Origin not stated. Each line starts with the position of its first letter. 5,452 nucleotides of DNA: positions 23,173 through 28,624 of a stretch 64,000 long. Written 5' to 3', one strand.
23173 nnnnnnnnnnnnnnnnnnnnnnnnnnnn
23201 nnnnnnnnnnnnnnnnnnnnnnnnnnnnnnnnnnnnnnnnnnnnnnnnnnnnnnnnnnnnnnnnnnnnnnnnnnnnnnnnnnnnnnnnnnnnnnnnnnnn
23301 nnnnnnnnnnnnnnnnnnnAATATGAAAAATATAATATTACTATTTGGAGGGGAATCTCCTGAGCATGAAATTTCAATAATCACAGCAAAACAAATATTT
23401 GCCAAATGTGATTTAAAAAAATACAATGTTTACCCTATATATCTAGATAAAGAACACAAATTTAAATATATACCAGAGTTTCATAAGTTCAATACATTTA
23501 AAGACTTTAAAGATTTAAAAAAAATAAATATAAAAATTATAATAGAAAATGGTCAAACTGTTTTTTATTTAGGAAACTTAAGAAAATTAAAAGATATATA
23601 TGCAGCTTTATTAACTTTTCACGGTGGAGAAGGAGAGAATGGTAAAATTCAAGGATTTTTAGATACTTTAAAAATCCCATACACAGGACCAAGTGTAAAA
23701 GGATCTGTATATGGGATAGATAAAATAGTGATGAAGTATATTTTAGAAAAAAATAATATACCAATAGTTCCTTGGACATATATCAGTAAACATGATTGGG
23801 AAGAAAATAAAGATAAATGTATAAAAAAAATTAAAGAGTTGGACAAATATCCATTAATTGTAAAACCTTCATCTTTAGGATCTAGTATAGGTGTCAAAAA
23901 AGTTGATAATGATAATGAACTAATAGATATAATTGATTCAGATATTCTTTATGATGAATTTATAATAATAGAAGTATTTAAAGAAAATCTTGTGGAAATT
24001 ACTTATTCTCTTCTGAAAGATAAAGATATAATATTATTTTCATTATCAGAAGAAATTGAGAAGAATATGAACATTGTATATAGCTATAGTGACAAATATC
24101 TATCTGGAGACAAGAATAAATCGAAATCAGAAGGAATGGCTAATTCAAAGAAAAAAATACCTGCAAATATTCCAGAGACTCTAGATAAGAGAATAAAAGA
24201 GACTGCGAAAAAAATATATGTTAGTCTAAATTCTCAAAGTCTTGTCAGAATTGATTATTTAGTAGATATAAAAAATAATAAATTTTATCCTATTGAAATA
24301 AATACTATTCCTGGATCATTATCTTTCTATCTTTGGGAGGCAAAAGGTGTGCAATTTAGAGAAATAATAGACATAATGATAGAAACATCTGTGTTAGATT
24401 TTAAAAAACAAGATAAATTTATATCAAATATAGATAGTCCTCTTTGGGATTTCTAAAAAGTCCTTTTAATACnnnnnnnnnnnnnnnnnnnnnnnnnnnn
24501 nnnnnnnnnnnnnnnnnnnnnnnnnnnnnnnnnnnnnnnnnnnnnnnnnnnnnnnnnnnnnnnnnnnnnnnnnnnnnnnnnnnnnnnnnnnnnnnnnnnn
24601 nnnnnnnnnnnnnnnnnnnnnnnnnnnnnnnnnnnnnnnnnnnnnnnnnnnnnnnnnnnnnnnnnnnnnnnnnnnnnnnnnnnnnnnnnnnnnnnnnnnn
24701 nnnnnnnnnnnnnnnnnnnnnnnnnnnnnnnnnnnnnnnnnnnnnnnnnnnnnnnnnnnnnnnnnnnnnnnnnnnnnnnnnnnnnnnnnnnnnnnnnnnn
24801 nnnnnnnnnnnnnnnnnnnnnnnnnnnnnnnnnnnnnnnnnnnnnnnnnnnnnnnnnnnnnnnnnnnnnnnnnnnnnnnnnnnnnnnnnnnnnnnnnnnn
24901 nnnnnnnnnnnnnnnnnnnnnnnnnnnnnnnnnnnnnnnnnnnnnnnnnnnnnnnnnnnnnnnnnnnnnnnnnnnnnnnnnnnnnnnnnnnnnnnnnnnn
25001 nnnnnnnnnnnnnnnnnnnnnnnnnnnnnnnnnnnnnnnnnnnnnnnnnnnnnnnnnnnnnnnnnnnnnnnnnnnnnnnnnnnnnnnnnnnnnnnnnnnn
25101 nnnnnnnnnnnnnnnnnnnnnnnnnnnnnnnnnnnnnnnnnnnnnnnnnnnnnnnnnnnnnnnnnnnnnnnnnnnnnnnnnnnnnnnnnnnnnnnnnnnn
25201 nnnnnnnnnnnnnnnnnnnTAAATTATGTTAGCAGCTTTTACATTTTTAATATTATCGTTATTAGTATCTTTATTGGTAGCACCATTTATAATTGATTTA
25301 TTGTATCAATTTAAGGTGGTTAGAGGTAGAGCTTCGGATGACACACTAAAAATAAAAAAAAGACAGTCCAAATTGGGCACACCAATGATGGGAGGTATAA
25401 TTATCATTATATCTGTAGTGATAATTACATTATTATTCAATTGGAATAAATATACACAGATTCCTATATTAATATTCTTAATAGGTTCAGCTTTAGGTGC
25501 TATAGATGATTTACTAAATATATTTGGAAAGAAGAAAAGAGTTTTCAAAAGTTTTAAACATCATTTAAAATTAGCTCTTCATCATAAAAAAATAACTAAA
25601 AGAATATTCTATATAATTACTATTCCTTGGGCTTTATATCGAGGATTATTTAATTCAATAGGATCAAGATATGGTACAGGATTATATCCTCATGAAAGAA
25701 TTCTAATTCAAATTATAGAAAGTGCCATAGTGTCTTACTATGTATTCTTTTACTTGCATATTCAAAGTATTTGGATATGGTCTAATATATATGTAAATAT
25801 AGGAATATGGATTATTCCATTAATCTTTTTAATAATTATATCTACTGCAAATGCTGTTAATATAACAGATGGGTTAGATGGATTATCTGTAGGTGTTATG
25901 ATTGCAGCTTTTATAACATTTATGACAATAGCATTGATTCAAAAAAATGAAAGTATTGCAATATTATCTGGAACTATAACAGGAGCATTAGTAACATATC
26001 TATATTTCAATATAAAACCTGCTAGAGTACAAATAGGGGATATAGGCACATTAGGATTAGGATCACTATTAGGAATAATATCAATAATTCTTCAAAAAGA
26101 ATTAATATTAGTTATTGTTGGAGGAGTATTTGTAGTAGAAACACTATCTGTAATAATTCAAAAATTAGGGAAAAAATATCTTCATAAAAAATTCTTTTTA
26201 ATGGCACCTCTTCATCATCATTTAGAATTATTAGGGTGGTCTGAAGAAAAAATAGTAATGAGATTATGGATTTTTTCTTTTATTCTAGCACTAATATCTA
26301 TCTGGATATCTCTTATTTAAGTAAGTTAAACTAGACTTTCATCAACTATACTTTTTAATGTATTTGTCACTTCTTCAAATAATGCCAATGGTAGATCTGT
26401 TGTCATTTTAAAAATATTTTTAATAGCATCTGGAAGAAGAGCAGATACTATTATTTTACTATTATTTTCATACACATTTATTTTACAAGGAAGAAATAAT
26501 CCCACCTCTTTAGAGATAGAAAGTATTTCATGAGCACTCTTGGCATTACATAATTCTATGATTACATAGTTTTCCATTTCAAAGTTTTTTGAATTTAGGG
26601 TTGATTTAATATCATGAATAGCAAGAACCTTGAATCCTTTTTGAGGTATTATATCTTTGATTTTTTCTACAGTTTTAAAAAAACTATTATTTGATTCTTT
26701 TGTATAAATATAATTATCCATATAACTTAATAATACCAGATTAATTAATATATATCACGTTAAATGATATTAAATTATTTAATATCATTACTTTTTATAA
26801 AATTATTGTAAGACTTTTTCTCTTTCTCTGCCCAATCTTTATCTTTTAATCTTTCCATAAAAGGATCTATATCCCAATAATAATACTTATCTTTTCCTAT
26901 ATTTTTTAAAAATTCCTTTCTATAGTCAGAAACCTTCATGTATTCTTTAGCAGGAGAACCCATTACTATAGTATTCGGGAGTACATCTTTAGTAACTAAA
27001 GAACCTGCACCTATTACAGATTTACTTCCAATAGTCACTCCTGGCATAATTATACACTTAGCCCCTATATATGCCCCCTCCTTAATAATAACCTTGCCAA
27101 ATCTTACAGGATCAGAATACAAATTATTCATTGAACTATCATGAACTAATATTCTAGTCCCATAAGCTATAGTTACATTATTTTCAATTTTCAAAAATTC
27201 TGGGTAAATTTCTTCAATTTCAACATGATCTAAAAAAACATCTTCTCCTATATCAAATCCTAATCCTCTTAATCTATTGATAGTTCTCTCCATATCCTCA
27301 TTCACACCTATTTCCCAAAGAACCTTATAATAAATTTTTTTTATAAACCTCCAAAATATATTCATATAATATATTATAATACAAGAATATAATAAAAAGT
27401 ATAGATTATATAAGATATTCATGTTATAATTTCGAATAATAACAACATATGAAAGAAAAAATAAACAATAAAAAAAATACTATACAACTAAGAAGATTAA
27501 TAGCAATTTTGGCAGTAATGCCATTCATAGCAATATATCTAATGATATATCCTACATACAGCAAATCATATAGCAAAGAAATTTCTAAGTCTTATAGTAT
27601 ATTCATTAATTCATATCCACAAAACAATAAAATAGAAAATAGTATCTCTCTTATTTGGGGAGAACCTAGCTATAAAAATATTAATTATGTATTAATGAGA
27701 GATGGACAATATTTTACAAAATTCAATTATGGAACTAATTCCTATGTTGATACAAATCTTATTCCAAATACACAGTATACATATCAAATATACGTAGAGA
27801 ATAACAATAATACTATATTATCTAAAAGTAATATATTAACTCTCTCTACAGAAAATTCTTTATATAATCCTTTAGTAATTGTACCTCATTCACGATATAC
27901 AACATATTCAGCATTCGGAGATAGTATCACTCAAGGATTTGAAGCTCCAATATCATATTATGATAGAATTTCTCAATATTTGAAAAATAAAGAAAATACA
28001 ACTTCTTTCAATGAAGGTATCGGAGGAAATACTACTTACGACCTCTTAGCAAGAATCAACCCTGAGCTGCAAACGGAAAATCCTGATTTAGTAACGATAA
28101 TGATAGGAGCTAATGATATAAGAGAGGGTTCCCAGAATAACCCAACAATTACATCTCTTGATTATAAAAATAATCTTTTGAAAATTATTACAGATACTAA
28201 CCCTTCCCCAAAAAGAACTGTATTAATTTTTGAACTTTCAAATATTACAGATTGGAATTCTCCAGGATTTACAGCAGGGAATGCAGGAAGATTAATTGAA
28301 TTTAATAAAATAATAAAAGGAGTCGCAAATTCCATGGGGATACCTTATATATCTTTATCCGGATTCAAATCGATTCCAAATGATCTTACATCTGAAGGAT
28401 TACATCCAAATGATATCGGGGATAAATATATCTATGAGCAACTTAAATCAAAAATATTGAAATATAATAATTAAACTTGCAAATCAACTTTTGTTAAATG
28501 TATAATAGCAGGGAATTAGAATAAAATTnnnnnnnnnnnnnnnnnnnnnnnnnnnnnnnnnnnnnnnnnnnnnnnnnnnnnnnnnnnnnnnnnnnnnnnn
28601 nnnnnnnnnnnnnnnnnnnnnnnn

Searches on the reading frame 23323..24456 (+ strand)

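Call 46: search_protein_families(library=pfam, proteins=[window:23323-24456:+], max_evalue=0.001)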
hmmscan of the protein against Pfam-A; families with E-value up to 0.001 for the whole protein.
window:23323-24456:+ (377 aa): 4 families
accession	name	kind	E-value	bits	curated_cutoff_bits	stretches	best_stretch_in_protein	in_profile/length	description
PF07478.18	Dala_Dala_lig_C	-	2.1e-42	145.4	24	1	141-354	2-204/204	D-ala D-ala ligase C-terminus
PF01820.27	Dala_Dala_lig_N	-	1.9e-25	90.2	34.6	1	3-123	1-121/121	D-ala D-ala ligase N-terminus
PF02786.22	CPSase_L_D2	-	7.2e-08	32.6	19.8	0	133-235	1-104/211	Carbamoyl-phosphate synthase L chain, ATP binding domain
PF13535.11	ATP-grasp_4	-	0.00027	21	27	0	175-205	2-32/160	ATP-grasp domain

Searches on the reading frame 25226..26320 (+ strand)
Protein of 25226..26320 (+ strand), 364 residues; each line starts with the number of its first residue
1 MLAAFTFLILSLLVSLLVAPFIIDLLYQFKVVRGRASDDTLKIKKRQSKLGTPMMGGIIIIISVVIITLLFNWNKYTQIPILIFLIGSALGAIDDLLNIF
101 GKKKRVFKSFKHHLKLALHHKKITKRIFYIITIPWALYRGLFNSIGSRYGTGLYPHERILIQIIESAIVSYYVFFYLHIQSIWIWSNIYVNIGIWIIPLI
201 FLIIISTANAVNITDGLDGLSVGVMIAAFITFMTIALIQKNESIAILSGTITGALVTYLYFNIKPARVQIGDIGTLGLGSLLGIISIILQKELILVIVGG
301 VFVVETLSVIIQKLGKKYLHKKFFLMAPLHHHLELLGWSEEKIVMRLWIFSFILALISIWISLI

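Call 46: search_protein_families(library=pfam, proteins=[window:25226-26320:+], max_evalue=0.001)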
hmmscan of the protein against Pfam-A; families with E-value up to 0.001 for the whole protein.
window:25226-26320:+ (364 aa): 1 family
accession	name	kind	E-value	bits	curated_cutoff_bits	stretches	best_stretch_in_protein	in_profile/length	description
PF00953.26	Glycos_transf_4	-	1.9e-25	90.2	27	1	152-289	22-159/160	Glycosyl transferase family 4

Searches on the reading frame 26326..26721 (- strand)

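Call 46: search_protein_families(library=pfam, proteins=[window:26326-26721:-], max_evalue=0.001)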
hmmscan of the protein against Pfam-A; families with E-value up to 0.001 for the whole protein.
window:26326-26721:- (131 aa): 1 family
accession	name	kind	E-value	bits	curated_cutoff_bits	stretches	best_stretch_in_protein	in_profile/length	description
PF03625.19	DUF302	-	5.3e-15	55.5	23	1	36-96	1-62/63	Domain of unknown function DUF302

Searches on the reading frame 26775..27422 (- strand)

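Call 46: search_protein_families(library=pfam, proteins=[window:26775-27422:-], max_evalue=0.001)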
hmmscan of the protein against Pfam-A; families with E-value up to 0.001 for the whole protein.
window:26775-27422:- (215 aa): 2 families
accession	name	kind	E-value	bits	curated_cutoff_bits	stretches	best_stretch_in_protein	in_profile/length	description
PF00132.30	Hexapep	-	5.4e-11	42.1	27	1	111-145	2-36/36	Bacterial transferase hexapeptide (six repeats)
PF14602.12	Hexapep_2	-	4.8e-07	29.8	27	1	111-145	2-34/34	Hexapeptide repeat of succinyl-transferase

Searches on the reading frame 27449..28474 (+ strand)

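Call 46: search_protein_families(library=pfam, proteins=[window:27449-28474:+], max_evalue=0.001)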
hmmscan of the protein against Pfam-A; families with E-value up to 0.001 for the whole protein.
window:27449-28474:+ (341 aa): 3 families
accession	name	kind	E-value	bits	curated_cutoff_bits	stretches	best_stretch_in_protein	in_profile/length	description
PF13472.12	Lipase_GDSL_2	-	7.8e-25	88.8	32.9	1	155-324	1-175/178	GDSL-like Lipase/Acylhydrolase family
PF00657.28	Lipase_GDSL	-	1.2e-13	52.2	23.6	1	155-331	3-207/208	GDSL-like Lipase/Acylhydrolase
PF04311.20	DUF459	-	2.5e-05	24.2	27.2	1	156-226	5-74/197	Protein of unknown function (DUF459)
